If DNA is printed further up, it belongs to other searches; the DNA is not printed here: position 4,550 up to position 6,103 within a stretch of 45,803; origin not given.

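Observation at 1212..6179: Translationally coupled ThrC-like PLP enzyme / PGM1-like ATP-grasp / dipeptide epimerase / M20 peptidase operon of unassigned function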

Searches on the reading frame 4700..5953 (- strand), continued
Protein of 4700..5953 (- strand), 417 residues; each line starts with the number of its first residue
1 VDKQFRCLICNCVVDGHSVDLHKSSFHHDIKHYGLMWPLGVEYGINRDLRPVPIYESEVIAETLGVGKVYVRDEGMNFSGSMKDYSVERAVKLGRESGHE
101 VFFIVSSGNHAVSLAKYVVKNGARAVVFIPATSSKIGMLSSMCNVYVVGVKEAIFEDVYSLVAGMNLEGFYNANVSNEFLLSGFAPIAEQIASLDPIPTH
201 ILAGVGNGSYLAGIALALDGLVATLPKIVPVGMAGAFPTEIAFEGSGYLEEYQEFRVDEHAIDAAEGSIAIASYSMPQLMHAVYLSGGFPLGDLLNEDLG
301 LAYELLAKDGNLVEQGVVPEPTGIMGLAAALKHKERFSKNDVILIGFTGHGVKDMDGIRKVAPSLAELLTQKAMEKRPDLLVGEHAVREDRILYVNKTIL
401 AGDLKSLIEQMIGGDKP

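Call 51: find_encoding_contigs(protein=P0088, flank=6000, max_places=1)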
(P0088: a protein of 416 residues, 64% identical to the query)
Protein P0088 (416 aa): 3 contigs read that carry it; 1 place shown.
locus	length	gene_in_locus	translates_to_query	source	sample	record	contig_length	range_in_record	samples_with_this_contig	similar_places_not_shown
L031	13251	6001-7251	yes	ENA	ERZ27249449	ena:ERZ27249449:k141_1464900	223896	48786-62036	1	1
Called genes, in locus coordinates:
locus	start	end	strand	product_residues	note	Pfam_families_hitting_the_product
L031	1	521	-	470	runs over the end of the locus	PF00587:tRNA-synt_2b, PF03129:HGTP_anticodon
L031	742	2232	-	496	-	PF00587:tRNA-synt_2b, PF03129:HGTP_anticodon, PF09180:ProRS-C_1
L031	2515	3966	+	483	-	PF00278:Orn_DAP_Arg_deC, PF02784:Orn_Arg_deC_N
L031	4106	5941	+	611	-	PF00750:tRNA-synt_1d, PF05746:DALR_1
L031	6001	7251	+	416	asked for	PF00291:PALP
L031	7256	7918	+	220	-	PF00583:Acetyltransf_1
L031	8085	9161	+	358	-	PF02746:MR_MLE_N, PF13378:MR_MLE_C, PF07476:MAAL_C (weak)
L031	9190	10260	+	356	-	PF05343:Peptidase_M42 (faint), PF04389:Peptidase_M28 (faint), PF01546:Peptidase_M20, PF07687:M20_dimer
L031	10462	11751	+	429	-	PF04389:Peptidase_M28 (weak), PF01546:Peptidase_M20, PF07687:M20_dimer (faint)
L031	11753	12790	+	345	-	PF00696:AA_kinase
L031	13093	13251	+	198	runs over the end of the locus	-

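Call 54: search_protein_families(library=ncbifam, proteins=[L031:10462-11751:+, L031:11753-12790:+, L031:7256-7918:+, L031:9190-10260:+, L028:8107-9156:+, L028:9251-10162:+, L028:10177-11655:+], max_evalue=0.00001)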
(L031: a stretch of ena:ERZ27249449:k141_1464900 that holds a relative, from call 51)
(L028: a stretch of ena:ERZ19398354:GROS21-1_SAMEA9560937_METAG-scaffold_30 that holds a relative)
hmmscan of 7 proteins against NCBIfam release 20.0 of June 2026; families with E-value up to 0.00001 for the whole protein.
L031:10462-11751:+ (429 aa): 39 families (the best 25 are shown)
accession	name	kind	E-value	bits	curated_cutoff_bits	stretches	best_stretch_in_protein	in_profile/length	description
TIGR01892.1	AcOrn-deacetyl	equivalog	3.7e-75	253.2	297.7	2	7-247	3-229/365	acetylornithine deacetylase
NF005710.0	PRK07522.1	subfamily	2.3e-66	224.6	412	2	2-247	9-243/391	acetylornithine deacetylase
NF003474.0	PRK05111.1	equivalog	5.8e-62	209.8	460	2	25-247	36-242/383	acetylornithine deacetylase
TIGR01910.1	DapE-ArgE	subfamily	3.6e-44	151.5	217.6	2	5-247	2-236/373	ArgE/DapE family deacylase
NF006399.0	PRK08651.1-2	equivalog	4.6e-37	128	381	1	1-406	4-388/405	succinyl-diaminopimelate desuccinylase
NF009557.0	PRK13009.1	equivalog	2.5e-29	102.6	284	1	2-167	4-168/377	succinyl-diaminopimelate desuccinylase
NF006439.0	PRK08737.1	equivalog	9.4e-29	100.6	345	2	3-216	8-208/364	acetylornithine deacetylase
NF006400.0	PRK08651.1-3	equivalog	1.4e-28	99.8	374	1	46-251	67-265/410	succinyl-diaminopimelate desuccinylase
NF006365.0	PRK08588.1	subfamily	4.7e-27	95.3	289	1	7-421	13-378/383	succinyl-diaminopimelate desuccinylase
TIGR01246.1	dapE_proteo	equivalog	2.9e-24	85.8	361.8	1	4-168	2-165/370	succinyl-diaminopimelate desuccinylase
TIGR01900.1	dapE-gram_pos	equivalog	2.3e-23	82.7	304.2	1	53-233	47-210/351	succinyl-diaminopimelate desuccinylase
NF010589.0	PRK13983.1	equivalog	3.9e-19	68.9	333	1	23-245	40-262/409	M20 family metallo-hydrolase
NF006370.0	PRK08596.1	equivalog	7e-19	67.7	412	1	2-223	18-237/425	acetylornithine deacetylase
NF009555.0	PRK13004.1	equivalog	2.9e-17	62.6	321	1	4-313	18-276/399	YgeY family selenium metabolism-linked hydrolase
NF005373.0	PRK06915.1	equivalog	1.5e-16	60.4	428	1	58-238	88-256/422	peptidase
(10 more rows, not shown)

L031:11753-12790:+ (345 aa): 3 families
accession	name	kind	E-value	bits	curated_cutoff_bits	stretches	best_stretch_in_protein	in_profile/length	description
NF003641.0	PRK05279.1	equivalog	9.3e-36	123.6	344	2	112-297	194-382/441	amino-acid N-acetyltransferase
TIGR01890.1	N-Ac-Glu-synth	equivalog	2.4e-31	109.1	202.85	2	112-335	186-403/429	amino-acid N-acetyltransferase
TIGR00761.1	argB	equivalog_domain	2.1e-08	34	151.3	1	108-183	157-231/231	acetylglutamate kinase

L031:7256-7918:+ (220 aa): 3 families
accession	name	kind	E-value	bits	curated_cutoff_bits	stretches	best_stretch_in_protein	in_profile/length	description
TIGR01575.1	rimI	equivalog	5.1e-09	36.4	86.4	1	93-162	62-130/132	ribosomal protein S18-alanine N-acetyltransferase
NF002959.0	PRK03624.1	equivalog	3.2e-06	26.9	124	1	87-144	73-130/147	GNAT family acetyltransferase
NF007025.1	PRK09491.1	equivalog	5.8e-06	26.3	173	1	91-167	67-143/145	ribosomal protein S18-alanine N-acetyltransferase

L031:9190-10260:+ (356 aa): 40 families (the best 25 are shown)
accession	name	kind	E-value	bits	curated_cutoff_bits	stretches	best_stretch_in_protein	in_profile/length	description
TIGR01883.1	PepT-like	hypoth_equivalog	2.3e-73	247.3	274.25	1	4-347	2-354/361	peptidase T-like protein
TIGR01910.1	DapE-ArgE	subfamily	7.9e-27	94.4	217.6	1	9-344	5-369/373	ArgE/DapE family deacylase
NF009920.0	PRK13381.1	subfamily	3.8e-24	85.3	293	1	82-349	133-401/412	peptidase T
NF009557.0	PRK13009.1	equivalog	4.6e-24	85.3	284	2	167-355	183-373/377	succinyl-diaminopimelate desuccinylase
NF005602.0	PRK07338.1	equivalog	1.8e-23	82.8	357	1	47-349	86-392/409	hydrolase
NF003976.0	PRK05469.1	subfamily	1.8e-22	79.7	255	1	83-344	131-393/409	tripeptide aminopeptidase PepT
TIGR01893.1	aa-his-dipept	subfamily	5.5e-20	71.5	343.75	1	3-175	5-187/478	beta-Ala-His dipeptidase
NF006365.0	PRK08588.1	subfamily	9.8e-20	71.2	289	1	10-343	15-367/383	succinyl-diaminopimelate desuccinylase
NF006399.0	PRK08651.1-2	equivalog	1.4e-19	70.4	381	2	4-199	6-213/405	succinyl-diaminopimelate desuccinylase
TIGR01246.1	dapE_proteo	equivalog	1.5e-18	66.9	361.8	1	8-355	5-369/370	succinyl-diaminopimelate desuccinylase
TIGR01891.1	amidohydrolases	subfamily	1.9e-16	60.2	153.75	1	19-288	16-297/366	amidohydrolase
TIGR01892.1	AcOrn-deacetyl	equivalog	5.8e-16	58.5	297.7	1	14-345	9-357/365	acetylornithine deacetylase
NF006403.0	PRK08652.1-1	equivalog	1.6e-15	57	427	1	7-197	12-192/354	acetylornithine deacetylase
TIGR01900.1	dapE-gram_pos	equivalog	2e-15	56.6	304.2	1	5-345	6-342/351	succinyl-diaminopimelate desuccinylase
NF003367.0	PRK04443.1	equivalog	3.2e-14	53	363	1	8-127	13-120/349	[LysW]-lysine hydrolase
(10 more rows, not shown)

L028:8107-9156:+ (349 aa): 14 families
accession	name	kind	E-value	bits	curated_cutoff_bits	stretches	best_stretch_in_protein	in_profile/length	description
NF041118.1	A_G_epim_Thtga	equivalog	6.7e-35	120.8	500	1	9-328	12-324/341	L-Ala-D/L-Glu epimerase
TIGR02534.1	mucon_cyclo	subfamily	4.9e-30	104.8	334.95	1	32-313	33-313/368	muconate/chloromuconate family cycloisomerase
TIGR01928.1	menC_lowGC_arch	equivalog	9.3e-20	70.9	200.65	1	75-312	69-298/325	o-succinylbenzoate synthase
NF042940.1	racemase_DgcA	equivalog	6.8e-19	68.2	400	1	103-314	88-288/323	N-acetyl-D-Glu racemase DgcA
NF011708.0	PRK15129.1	equivalog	2.9e-13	49.6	343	1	103-333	91-312/321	L-Ala-D/L-Glu epimerase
NF040790.2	glucon_galact_dh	equivalog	1.2e-11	44.1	750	1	100-291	94-295/390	bifunctional D-gluconate/D-galactonate dehydratase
NF047820.1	TalGalacDh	equivalog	6.6e-10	38.4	500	1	101-290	109-299/371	L-talarate/galactarate dehydratase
NF002782.0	PRK02901.1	equivalog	1.2e-09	37.6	288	1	127-312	75-256/328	o-succinylbenzoate synthase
NF040866.1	AraD_Arch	equivalog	1.4e-09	37.5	650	1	100-292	104-298/372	arabinonate dehydratase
NF043051.1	ManoateDhtManD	equivalog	2.1e-08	33.4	550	1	129-290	144-308/403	D-mannonate dehydratase ManD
NF043002.1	HProlDhtase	equivalog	2.9e-07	29.7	500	1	101-294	103-291/366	cis-3-hydroxy-L-proline dehydratase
TIGR01927.1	menC_gam_Gplu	equivalog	2.3e-06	27.1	130.55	1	160-308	126-276/307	o-succinylbenzoate synthase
NF011654.0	PRK15072.1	subfamily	2.3e-06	26.7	430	0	131-290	146-309/404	D-galactonate dehydratase family protein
NF010624.0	PRK14017.1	equivalog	3.4e-06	26.4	311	1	99-291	82-281/382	galactonate dehydratase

L028:9251-10162:+ (303 aa): 6 families
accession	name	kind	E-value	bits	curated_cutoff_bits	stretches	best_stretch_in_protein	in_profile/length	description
TIGR01229.1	rocF_arginase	equivalog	8.7e-36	123.8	227.6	1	26-292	13-289/300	arginase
TIGR01227.1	hutG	equivalog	6e-24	84.8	229.15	1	81-298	100-306/307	formimidoylglutamase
TIGR01230.1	agmatinase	equivalog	8.5e-19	68.2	174.3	1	74-299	75-274/275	agmatinase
NF002564.0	PRK02190.1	subfamily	7.6e-17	61.4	302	1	82-299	106-299/307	agmatinase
NF010347.0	PRK13775.1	equivalog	1.2e-10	41.2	381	1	96-293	129-319/331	formimidoylglutamase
NF045882.1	PLipidMtase_Leg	equivalog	5.7e-06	26.3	390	0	178-241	71-134/207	phospholipid N-methyltransferase PmtA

L028:10177-11655:+ (492 aa): 6 families
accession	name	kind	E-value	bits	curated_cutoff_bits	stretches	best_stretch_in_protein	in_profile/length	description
NF003763.0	PRK05354.1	equivalog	3.4e-56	191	369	2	43-365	16-367/636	biosynthetic arginine decarboxylase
TIGR01273.1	speA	equivalog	5.7e-52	177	624.1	2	50-364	13-358/624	arginine decarboxylase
TIGR01048.1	lysA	equivalog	3.4e-38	131.3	297.9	1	74-486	14-412/417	diaminopimelate decarboxylase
TIGR03099.1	dCO2ase_PEP1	hypoth_equivalog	9.7e-15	54.5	478.45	1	250-460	186-388/398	pyridoxal-dependent decarboxylase, exosortase A system-associated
NF052544.1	OrLyDeCDokD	equivalog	7.3e-11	41.3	700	1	240-485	198-454/461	ornithine/lysine decarboxylase DokD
NF006515.0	PRK08961.1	equivalog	1.5e-10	39.7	802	1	239-469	646-859/861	bifunctional aspartate kinase/diaminopimelate decarboxylase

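Call 65: find_related_loci(query=A2, collection=metagenome_contigs, flank=6000)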
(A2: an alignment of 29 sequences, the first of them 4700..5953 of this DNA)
Query A2 (417 aa) in metagenome_contigs; peptide patterns used: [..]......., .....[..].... (x = any residue, [..] = any of these).
600 stretches matched a pattern (row limit reached: there are more); 30 encode a relative of the query (tblastn E <= 1e-3); 30 distinct loci.
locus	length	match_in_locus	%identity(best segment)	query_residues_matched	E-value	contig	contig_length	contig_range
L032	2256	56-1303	80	1-416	0e+0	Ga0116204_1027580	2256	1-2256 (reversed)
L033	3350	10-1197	83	19-414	0e+0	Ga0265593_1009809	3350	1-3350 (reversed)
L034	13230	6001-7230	65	1-412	3e-172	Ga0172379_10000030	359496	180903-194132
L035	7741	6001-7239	56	3-416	1e-146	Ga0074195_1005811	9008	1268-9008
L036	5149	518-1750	54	1-412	1e-146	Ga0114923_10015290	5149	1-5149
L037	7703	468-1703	55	3-413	4e-132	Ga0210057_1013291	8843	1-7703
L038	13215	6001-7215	54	5-408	4e-128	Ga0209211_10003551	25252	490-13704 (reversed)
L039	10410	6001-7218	45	3-410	1e-117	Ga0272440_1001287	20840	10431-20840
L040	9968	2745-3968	46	5-414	2e-117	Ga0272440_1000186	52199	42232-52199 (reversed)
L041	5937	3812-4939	52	3-380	4e-117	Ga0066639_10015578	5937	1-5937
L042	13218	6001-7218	51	4-408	3e-124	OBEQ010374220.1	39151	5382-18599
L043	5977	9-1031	54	55-395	2e-113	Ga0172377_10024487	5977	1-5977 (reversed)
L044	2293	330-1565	46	4-410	3e-117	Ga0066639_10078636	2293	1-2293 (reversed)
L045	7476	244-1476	43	1-413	2e-111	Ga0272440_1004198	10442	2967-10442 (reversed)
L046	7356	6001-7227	42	1-412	6e-111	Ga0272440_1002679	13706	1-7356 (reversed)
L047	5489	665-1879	44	5-414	8e-109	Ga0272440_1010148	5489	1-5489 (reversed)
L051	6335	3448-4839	37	2-413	1e-86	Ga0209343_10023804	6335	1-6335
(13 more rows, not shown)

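Call 71: find_encoding_contigs(protein=P0084, flank=8000, max_places=2)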
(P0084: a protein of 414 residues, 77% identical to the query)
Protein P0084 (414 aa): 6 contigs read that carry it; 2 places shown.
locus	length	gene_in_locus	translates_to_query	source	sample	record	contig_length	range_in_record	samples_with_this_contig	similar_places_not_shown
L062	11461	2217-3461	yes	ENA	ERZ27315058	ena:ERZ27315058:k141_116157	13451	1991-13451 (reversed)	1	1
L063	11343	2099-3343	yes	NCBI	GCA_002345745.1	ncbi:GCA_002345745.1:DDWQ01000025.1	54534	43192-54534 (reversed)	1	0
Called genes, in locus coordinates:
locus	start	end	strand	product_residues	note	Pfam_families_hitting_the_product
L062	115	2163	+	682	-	PF00750:tRNA-synt_1d, PF05746:DALR_1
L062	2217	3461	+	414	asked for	PF00291:PALP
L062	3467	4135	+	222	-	PF00583:Acetyltransf_1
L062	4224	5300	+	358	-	PF02746:MR_MLE_N, PF13378:MR_MLE_C, PF07476:MAAL_C (weak)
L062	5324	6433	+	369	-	PF01546:Peptidase_M20, PF07687:M20_dimer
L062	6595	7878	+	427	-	PF01546:Peptidase_M20, PF07687:M20_dimer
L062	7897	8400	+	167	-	PF00696:AA_kinase (faint)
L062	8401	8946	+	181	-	-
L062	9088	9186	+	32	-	-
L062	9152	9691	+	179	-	-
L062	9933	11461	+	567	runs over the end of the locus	PF16927:HisKA_7TM, PF00512:HisKA, PF02518:HATPase_c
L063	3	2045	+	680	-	?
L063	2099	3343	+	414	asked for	PF00291:PALP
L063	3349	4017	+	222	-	PF00583:Acetyltransf_1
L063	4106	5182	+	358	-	PF02746:MR_MLE_N, PF13378:MR_MLE_C, PF07476:MAAL_C (weak)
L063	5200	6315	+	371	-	PF01546:Peptidase_M20, PF07687:M20_dimer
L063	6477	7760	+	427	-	PF01546:Peptidase_M20, PF07687:M20_dimer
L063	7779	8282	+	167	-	PF00696:AA_kinase (faint)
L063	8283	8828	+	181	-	-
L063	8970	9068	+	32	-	-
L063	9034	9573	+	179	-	-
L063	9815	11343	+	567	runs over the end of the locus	PF16927:HisKA_7TM, PF00512:HisKA, PF02518:HATPase_c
